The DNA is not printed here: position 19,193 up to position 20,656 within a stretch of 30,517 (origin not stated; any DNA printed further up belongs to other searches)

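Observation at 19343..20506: NDT-like/NUDIX fusion as a possible two-step NAD or NMN dismantling enzyme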

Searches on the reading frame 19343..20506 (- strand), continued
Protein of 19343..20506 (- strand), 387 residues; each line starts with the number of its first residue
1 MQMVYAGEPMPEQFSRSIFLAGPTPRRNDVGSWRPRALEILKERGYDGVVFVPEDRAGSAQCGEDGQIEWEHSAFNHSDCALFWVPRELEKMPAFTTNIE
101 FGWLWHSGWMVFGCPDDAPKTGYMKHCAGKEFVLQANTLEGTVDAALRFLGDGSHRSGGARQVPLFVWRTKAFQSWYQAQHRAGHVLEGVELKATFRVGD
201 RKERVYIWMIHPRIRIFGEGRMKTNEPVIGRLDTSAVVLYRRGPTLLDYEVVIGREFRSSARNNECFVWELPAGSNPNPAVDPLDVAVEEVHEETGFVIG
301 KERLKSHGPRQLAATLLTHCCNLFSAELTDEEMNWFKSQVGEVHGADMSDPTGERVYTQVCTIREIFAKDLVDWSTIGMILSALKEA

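Call 77: search_dna_similar(query=window:19343-20506:-, collection=plasmids, mode=protein, max_evalue=0.001, max_rows=15)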
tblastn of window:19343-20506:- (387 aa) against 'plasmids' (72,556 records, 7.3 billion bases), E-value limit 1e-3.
Records with a match: 38; places in all: 38; records where one place covers at least 80% of the query: 3.
Best place of each record, by identity: <60% 38.
By first word of the organism name: Streptomyces 28; Variovorax 4; Amycolatopsis 3; Saccharothrix 1; Nonomuraea 1; Paenibacillus 1.
By predicted mobility (MOB-suite, as given by PLSDB): non-mobilizable 33; mobilizable 4; conjugative 1.
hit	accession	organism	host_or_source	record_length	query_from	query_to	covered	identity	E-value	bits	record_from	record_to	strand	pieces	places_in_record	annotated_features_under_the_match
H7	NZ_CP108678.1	Streptomyces sp. NBC_01216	-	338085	1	385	99%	34.0%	8e-53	196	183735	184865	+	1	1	NUDIX hydrolase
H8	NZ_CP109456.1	Streptomyces sp. NBC_01456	-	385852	1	385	99%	33.2%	1e-53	198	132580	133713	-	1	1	NUDIX hydrolase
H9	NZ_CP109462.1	Streptomyces sp. NBC_01454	-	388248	1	385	99%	33.2%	1e-53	198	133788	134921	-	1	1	NUDIX hydrolase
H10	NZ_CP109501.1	Streptomyces sp. NBC_01426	-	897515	2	156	40%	43.3%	9e-25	114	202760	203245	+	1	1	nucleoside 2-deoxyribosyltransferase domain-containing protein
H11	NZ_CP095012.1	Streptomyces sp. 2P-4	cell culture,mudflats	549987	1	173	45%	37.5%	1e-20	101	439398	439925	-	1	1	nucleoside 2-deoxyribosyltransferase domain-containing protein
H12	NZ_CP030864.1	Streptomyces globosus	cell culture,environment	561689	1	173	45%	37.5%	1e-20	101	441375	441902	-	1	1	nucleoside 2-deoxyribosyltransferase domain-containing protein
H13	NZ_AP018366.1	Streptomyces sp. SN-593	-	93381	1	168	43%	38.1%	4e-17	91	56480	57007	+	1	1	nucleoside 2-deoxyribosyltransferase domain-containing protein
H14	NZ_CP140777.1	Streptomyces goshikiensis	cell culture,soil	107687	3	150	38%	42.6%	2e-22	106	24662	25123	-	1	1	nucleoside 2-deoxyribosyltransferase domain-containing protein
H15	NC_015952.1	Streptomyces violaceusniger Tu 4113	-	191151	1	152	39%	41.3%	2e-22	106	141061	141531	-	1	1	nucleoside 2-deoxyribosyltransferase domain-containing protein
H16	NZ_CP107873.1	Streptomyces virginiae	-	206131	1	162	42%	38.6%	5e-19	97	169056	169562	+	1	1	nucleoside 2-deoxyribosyltransferase domain-containing protein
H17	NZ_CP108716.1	Streptomyces sp. NBC_01001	-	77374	3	150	38%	41.9%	2e-23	110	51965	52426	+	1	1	nucleoside 2-deoxyribosyltransferase domain-containing protein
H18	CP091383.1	Saccharothrix sp. AJ9571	cell culture,sand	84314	1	150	39%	41.0%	8e-24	110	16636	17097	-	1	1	nucleoside 2-deoxyribosyltransferase domain-containing protein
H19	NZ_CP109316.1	Streptomyces sp. NBC_01601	-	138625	1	150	39%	40.8%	2e-19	98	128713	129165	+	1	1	nucleoside 2-deoxyribosyltransferase domain-containing protein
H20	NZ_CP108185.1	Streptomyces virginiae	-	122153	3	150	38%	41.0%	2e-21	103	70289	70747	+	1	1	nucleoside 2-deoxyribosyltransferase domain-containing protein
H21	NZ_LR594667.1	Variovorax sp. SRS16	linuron-contaminated soil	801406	1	147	38%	41.2%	3e-23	109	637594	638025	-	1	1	nucleoside 2-deoxyribosyltransferase domain-containing protein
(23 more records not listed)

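Call 78: get_annotated_region(hit=H1, flank=8000)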
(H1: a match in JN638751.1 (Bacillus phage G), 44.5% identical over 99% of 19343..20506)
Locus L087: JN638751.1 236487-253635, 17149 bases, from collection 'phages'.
description: Bacillus phage G, complete genome.
organism: Bacillus phage G (NCBI taxid 2884420)
taxonomy: Viruses; Duplodnaviria; Heunggongvirae; Uroviricota; Caudoviricetes; Donellivirus; Donellivirus gee
host: Bacillus megaterium str. ATCC 43725; source: soil; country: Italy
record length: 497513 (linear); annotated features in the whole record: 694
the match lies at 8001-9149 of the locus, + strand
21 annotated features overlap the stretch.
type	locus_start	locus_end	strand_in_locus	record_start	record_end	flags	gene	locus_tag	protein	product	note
CDS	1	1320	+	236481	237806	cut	324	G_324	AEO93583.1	gp324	-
CDS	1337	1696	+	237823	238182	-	325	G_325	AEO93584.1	gp325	-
CDS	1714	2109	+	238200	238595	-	326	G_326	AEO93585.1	gp326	-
CDS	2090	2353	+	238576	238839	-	327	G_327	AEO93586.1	gp327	-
CDS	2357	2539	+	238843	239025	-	328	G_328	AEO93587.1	gp328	-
CDS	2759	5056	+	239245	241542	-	329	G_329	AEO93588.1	gp329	DNA polymerase III; DnaE-like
CDS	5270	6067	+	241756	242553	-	330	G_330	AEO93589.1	gp330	homing endonuclease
CDS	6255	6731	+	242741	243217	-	331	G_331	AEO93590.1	gp331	-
CDS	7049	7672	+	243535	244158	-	332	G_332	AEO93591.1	gp332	-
CDS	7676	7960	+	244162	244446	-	333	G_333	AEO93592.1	gp333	-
CDS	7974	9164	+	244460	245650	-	334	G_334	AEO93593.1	gp334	NUDIX hydrolase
CDS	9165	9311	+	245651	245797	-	335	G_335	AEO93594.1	gp335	-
CDS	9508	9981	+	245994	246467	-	336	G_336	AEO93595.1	gp336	-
CDS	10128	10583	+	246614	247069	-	337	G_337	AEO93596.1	gp337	-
CDS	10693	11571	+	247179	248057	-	338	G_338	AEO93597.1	gp338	-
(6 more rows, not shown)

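Call 81: get_annotated_region(hit=H3, flank=10000)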
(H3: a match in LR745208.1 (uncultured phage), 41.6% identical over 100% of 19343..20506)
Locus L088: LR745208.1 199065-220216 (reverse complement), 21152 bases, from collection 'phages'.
description: uncultured phage genome assembly, chromosome: 1.
organism: uncultured phage (NCBI taxid 278008)
taxonomy: Viruses; environmental samples
host: -; source: metagenomic; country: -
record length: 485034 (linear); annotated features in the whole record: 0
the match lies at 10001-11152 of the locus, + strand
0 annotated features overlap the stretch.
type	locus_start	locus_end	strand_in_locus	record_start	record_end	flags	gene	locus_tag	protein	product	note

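Call 83: search_protein_families(library=pfam, proteins=[L088:12853-13404:+, L088:13401-14249:+, L088:12185-12880:+, L088:15829-16566:+, L088:5270-6955:+, L087:7049-7672:+, L087:9508-9981:+, L087:10128-10583:+, L087:10693-11571:+, L087:13627-14361:+], max_evalue=0.01)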
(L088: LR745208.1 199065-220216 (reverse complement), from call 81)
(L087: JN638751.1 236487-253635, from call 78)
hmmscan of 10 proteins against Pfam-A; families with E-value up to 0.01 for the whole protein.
L088:12853-13404:+ (183 aa): 1 family
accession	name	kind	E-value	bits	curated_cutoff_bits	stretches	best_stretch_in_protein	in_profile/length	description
PF01661.27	Macro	-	5.3e-14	52.6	22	2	90-161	44-117/118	Macro domain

L088:13401-14249:+ (282 aa): 2 families
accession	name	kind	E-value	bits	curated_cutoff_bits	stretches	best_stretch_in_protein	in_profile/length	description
PF00149.33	Metallophos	-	4.2e-13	50.6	21.5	1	1-249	1-189/191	Calcineurin-like phosphoesterase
PF12850.12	Metallophos_2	-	8e-05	23.1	27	1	1-125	1-90/154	Calcineurin-like phosphoesterase superfamily domain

L088:12185-12880:+ (231 aa): 0 families

L088:15829-16566:+ (245 aa): 0 families

L088:5270-6955:+ (561 aa): 0 families

L087:7049-7672:+ (207 aa): 1 family
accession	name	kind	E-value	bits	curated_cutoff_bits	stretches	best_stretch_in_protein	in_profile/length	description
PF20716.2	ATPTG10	-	0.0047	17.8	25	1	95-181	12-92/99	ATPTG10-like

L087:9508-9981:+ (157 aa): 0 families

L087:10128-10583:+ (151 aa): 0 families

L087:10693-11571:+ (292 aa): 0 families

L087:13627-14361:+ (244 aa): 1 family
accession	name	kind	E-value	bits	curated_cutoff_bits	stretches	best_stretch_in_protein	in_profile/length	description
PF10988.14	DUF2807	-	5.7e-08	33.2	24.2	1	189-242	86-138/181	Putative auto-transporter adhesin, head GIN domain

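Call 84: get_annotated_region(hit=H7, flank=6000)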
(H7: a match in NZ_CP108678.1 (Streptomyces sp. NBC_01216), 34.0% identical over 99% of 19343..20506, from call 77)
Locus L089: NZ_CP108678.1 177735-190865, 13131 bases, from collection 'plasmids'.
description: Streptomyces sp. NBC_01216 plasmid unnamed1, complete sequence
organism: Streptomyces sp. NBC_01216 (NCBI taxid 2903778)
taxonomy: Bacteria; Actinomycetota; Actinomycetes; Kitasatosporales; Streptomycetaceae; Streptomyces; Streptomyces sp. NBC 01216
host: -; source: -; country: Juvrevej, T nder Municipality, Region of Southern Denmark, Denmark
typing (MOB-suite, as given by PLSDB): non-mobilizable
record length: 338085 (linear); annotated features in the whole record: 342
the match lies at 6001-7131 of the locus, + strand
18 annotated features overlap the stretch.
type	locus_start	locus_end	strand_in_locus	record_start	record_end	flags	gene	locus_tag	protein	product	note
CDS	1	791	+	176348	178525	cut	-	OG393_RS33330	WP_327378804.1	hypothetical protein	-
CDS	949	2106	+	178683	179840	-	-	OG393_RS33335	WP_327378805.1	hypothetical protein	-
CDS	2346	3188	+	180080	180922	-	-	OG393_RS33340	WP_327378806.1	hypothetical protein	-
CDS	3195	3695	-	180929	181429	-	-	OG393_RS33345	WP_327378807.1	hypothetical protein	-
CDS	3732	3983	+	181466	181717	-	-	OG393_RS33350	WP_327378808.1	hypothetical protein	-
CDS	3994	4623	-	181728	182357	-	-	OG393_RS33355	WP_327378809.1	2'-5' RNA ligase family protein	-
CDS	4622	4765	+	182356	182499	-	-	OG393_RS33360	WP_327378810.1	hypothetical protein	-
CDS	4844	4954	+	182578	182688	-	amcA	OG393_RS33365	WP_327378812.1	multiple cyclophane-containing RiPP AmcA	-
CDS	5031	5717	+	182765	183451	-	-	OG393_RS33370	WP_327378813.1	pentapeptide repeat-containing protein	-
CDS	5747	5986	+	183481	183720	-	-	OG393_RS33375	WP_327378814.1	hypothetical protein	-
CDS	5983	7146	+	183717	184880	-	-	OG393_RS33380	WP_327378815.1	NUDIX hydrolase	-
CDS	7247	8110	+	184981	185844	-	-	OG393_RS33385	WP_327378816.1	hypothetical protein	-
CDS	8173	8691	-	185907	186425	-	-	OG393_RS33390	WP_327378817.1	hypothetical protein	-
CDS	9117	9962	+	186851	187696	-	-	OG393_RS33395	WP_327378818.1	hypothetical protein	-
CDS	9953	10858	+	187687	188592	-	-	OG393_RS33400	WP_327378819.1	hypothetical protein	-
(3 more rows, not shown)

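Call 85: get_annotated_region(hit=H15, flank=6000)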
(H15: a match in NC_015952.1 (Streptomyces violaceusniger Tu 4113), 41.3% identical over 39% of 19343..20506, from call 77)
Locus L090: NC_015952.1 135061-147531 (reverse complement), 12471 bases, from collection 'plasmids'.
description: Streptomyces violaceusniger Tu 4113 plasmid pSTRVI02, complete sequence
organism: Streptomyces violaceusniger Tu 4113 (NCBI taxid 653045)
taxonomy: Bacteria; Actinomycetota; Actinomycetes; Kitasatosporales; Streptomycetaceae; Streptomyces; Streptomyces violaceusniger; Streptomyces violaceusniger Tu 4113
host: -; source: -; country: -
typing (MOB-suite, as given by PLSDB): non-mobilizable
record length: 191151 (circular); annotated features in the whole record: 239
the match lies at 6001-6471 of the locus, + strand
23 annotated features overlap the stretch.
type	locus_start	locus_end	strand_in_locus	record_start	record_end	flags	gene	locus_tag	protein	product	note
CDS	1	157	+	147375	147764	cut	-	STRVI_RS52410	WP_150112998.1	DUF6221 family protein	-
CDS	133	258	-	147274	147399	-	-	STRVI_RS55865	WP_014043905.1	hypothetical protein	-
CDS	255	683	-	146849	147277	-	-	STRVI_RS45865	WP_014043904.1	hypothetical protein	-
CDS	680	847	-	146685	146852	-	-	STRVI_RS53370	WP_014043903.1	hypothetical protein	-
CDS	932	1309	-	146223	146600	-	-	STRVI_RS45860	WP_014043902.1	hypothetical protein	-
CDS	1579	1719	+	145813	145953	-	-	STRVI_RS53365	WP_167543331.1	hypothetical protein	-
CDS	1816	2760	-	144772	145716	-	-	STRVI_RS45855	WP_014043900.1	hypothetical protein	-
CDS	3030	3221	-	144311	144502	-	-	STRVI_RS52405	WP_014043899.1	hypothetical protein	-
CDS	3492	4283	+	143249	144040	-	-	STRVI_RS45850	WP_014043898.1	RNA ligase family protein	-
CDS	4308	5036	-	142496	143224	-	-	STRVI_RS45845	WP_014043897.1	hypothetical protein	-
CDS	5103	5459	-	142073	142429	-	-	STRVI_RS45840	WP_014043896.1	hypothetical protein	-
CDS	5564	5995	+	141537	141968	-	-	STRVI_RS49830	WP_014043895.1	HIT domain-containing protein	-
CDS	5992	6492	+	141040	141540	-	-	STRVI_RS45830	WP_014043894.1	nucleoside 2-deoxyribosyltransferase domain-containing protein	-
CDS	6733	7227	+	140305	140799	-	-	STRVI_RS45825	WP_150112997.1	hypothetical protein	-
CDS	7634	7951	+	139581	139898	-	-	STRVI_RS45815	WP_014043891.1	hypothetical protein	-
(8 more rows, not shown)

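Call 86: get_annotated_region(hit=H21, flank=6000)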
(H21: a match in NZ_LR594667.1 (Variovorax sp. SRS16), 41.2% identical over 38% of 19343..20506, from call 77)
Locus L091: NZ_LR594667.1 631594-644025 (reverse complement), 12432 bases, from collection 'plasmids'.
description: Variovorax sp. SRS16 plasmid 2
organism: Variovorax sp. SRS16 (NCBI taxid 282217)
taxonomy: Bacteria; Pseudomonadota; Betaproteobacteria; Burkholderiales; Comamonadaceae; Variovorax; Variovorax sp. SRS16
host: -; source: linuron-contaminated soil; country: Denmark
typing (MOB-suite, as given by PLSDB): non-mobilizable
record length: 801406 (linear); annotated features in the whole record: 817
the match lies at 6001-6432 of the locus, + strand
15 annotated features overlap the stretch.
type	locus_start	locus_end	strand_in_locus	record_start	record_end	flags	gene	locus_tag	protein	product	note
CDS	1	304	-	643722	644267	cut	-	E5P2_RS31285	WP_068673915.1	alpha-ketoglutarate-dependent dioxygenase AlkB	-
CDS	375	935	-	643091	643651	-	-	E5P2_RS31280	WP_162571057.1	hypothetical protein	-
CDS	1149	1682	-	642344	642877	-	-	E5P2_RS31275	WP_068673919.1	macro domain-containing protein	-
CDS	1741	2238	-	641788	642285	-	-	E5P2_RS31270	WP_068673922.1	regulatory protein RecX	GO:0006282 - regulation of DNA repair [Evidence IEA]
CDS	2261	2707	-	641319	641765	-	-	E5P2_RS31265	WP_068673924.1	NUDIX hydrolase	-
CDS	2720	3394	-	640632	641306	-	-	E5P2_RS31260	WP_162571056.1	NUDIX domain-containing protein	-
CDS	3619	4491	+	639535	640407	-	-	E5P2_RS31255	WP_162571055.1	cysteine hydrolase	-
CDS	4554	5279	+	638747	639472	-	-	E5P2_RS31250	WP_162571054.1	hypothetical protein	-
CDS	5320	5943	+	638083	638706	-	-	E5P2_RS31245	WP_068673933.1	hypothetical protein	-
CDS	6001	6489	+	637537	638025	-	-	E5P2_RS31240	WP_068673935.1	nucleoside 2-deoxyribosyltransferase domain-containing protein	-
CDS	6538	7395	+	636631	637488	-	-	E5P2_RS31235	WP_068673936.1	NAD(+)/NADH kinase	-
CDS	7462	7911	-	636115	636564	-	-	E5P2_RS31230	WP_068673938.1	peptidyl-tRNA hydrolase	-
CDS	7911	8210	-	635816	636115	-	-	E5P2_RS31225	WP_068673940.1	hypothetical protein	-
CDS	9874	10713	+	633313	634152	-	istB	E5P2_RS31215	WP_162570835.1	IS21-like element helper ATPase IstB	-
CDS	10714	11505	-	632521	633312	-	-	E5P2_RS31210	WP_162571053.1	glutamate--tRNA ligase family protein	GO:0043039 - tRNA aminoacylation [Evidence IEA]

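Call 87: get_annotated_region(hit=H10, flank=6000)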
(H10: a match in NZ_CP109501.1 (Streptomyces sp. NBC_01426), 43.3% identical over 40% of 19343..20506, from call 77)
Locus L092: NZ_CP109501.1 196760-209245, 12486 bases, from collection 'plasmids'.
description: Streptomyces sp. NBC_01426 plasmid unnamed1, complete sequence
organism: Streptomyces sp. NBC_01426 (NCBI taxid 2975866)
taxonomy: Bacteria; Actinomycetota; Actinomycetes; Kitasatosporales; Streptomycetaceae; Streptomyces; Streptomyces sp. NBC 01426
host: -; source: -; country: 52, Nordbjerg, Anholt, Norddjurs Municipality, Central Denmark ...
typing (MOB-suite, as given by PLSDB): non-mobilizable
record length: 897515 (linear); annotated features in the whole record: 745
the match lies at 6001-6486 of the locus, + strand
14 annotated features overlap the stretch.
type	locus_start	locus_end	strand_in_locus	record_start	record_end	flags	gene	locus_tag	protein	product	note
CDS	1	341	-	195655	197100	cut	-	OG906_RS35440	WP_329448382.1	carboxylesterase family protein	-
CDS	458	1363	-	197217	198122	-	-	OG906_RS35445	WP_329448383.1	MBL fold metallo-hydrolase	-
CDS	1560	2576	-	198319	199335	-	-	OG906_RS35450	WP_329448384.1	hypothetical protein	-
CDS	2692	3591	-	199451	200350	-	-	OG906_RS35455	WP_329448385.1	helix-turn-helix transcriptional regulator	-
CDS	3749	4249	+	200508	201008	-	-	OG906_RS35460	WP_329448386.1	SRPBCC family protein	-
CDS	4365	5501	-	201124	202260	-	-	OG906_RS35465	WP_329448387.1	hypothetical protein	-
CDS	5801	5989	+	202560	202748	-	-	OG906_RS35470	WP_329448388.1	HIT domain-containing protein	-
CDS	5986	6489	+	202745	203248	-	-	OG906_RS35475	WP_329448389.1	nucleoside 2-deoxyribosyltransferase domain-containing protein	-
CDS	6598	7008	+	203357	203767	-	-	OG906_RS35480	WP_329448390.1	Rid family hydrolase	-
CDS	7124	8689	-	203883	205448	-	-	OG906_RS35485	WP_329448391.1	tryptophan 7-halogenase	-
CDS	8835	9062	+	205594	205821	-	-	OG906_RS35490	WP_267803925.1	DUF6269 family protein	-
CDS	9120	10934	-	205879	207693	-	-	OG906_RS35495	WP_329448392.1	transcriptional regulator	-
CDS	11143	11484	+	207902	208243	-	-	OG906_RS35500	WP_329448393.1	hypothetical protein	-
CDS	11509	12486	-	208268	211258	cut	-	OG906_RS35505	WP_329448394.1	BTAD domain-containing putative transcriptional regulator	-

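Call 89: get_annotated_region(hit=H13, flank=4000)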
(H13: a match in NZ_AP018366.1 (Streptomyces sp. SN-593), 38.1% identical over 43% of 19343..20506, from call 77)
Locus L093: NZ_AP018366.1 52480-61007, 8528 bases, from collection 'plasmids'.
description: Streptomyces sp. SN-593 plasmid pRVR1
organism: Streptomyces sp. SN-593 (NCBI taxid 659352)
taxonomy: Bacteria; Actinomycetota; Actinomycetes; Kitasatosporales; Streptomycetaceae; Streptomyces; Streptomyces sp. SN-593
host: -; source: -; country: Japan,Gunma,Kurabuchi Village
typing (MOB-suite, as given by PLSDB): non-mobilizable
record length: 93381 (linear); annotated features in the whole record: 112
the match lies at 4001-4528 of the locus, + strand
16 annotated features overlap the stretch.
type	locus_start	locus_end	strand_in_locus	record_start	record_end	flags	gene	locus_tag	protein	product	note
CDS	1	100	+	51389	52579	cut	-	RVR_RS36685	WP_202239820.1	hypothetical protein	-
CDS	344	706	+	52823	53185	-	-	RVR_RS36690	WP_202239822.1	hypothetical protein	-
CDS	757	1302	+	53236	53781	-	-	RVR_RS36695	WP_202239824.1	hypothetical protein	-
CDS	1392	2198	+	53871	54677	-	-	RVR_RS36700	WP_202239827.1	hypothetical protein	-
CDS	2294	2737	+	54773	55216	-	-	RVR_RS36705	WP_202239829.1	hypothetical protein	-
CDS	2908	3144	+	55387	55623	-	-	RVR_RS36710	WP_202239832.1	hypothetical protein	-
CDS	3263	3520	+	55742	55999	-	-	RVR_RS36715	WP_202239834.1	hypothetical protein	-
CDS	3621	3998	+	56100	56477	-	-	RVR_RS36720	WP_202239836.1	HIT domain-containing protein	-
CDS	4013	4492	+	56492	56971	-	-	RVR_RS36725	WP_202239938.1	nucleoside 2-deoxyribosyltransferase domain-containing protein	-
CDS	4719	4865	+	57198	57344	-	-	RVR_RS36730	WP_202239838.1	hypothetical protein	-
CDS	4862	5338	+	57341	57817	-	-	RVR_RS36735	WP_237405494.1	hypothetical protein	-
CDS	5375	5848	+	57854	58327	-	-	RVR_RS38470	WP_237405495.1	hypothetical protein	-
CDS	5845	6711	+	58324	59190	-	-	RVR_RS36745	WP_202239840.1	hypothetical protein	-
CDS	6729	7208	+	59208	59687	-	-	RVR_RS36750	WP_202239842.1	hypothetical protein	-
CDS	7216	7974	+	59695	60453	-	-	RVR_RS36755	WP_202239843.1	hypothetical protein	-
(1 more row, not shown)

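Call 90: get_annotated_region(hit=H18, flank=4000)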
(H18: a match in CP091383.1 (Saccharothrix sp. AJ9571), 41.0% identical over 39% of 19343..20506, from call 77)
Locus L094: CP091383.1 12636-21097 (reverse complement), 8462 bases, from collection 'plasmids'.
description: Saccharothrix sp. AJ9571 plasmid unnamed, complete sequence
organism: Saccharothrix sp. AJ9571 (NCBI taxid 2912058)
taxonomy: Bacteria; Actinomycetota; Actinomycetes; Pseudonocardiales; Pseudonocardiaceae; Saccharothrix; Saccharothrix sp. AJ9571
host: -; source: cell culture,sand; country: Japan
typing (MOB-suite, as given by PLSDB): non-mobilizable
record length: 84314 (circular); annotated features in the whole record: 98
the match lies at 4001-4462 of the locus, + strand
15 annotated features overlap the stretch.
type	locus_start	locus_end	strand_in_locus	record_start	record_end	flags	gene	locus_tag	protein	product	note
CDS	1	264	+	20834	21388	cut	-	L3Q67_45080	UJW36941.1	hypothetical protein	-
CDS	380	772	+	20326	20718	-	-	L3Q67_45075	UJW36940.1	hypothetical protein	-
CDS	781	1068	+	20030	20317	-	-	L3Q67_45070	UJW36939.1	hypothetical protein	-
CDS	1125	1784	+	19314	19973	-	-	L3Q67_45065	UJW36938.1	hypothetical protein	-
CDS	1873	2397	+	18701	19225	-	-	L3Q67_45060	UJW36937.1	AAA family ATPase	-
CDS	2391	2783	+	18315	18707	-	-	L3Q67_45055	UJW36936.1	hypothetical protein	-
CDS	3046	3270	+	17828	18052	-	-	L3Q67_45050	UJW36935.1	hypothetical protein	-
CDS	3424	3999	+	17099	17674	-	-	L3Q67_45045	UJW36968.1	HIT domain-containing protein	-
CDS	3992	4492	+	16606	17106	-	-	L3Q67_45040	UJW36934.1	nucleoside 2-deoxyribosyltransferase domain-containing protein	-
CDS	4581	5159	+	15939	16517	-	-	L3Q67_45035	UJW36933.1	hypothetical protein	-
CDS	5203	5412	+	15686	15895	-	-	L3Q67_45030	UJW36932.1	hypothetical protein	-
CDS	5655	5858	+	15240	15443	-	-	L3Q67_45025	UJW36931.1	hypothetical protein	-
CDS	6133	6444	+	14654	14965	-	-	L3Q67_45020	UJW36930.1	hypothetical protein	-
CDS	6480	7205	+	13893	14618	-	-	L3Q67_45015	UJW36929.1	M50 family metallopeptidase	-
CDS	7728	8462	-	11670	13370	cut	-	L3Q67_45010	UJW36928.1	TraM recognition domain-containing protein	-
